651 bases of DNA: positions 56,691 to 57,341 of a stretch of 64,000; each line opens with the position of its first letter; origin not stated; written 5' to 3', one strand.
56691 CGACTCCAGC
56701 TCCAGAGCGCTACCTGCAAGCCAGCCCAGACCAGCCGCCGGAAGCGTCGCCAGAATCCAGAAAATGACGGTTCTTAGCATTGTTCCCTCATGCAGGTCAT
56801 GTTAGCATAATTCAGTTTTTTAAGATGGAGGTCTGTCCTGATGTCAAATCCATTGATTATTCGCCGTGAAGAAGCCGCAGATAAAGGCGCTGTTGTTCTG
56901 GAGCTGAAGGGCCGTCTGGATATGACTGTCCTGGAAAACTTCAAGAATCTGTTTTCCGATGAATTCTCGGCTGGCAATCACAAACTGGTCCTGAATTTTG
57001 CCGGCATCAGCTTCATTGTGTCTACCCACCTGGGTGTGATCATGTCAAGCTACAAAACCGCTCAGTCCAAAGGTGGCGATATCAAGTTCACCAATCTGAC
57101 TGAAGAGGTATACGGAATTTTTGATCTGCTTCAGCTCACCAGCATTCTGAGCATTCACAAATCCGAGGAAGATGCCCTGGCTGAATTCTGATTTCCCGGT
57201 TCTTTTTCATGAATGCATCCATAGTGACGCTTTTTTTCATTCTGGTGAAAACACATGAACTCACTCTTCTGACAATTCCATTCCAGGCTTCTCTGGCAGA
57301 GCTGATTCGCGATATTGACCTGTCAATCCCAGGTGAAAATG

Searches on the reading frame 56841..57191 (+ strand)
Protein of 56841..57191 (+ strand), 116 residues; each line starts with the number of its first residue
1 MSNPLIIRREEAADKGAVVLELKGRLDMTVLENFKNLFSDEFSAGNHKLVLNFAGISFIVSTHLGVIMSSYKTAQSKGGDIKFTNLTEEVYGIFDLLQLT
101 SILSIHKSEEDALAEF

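Call 56: search_protein_families(library=pfam, proteins=[window:56841-57191:+], max_evalue=0.0001)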
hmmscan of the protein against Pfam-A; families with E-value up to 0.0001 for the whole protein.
window:56841-57191:+ (116 aa): 2 families
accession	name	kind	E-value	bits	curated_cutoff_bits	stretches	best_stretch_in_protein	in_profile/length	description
PF01740.26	STAS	-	6.2e-13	48.9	22.6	1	15-112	8-106/106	STAS domain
PF13466.11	STAS_2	-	5.3e-08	33.4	29.2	1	20-99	1-79/80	STAS domain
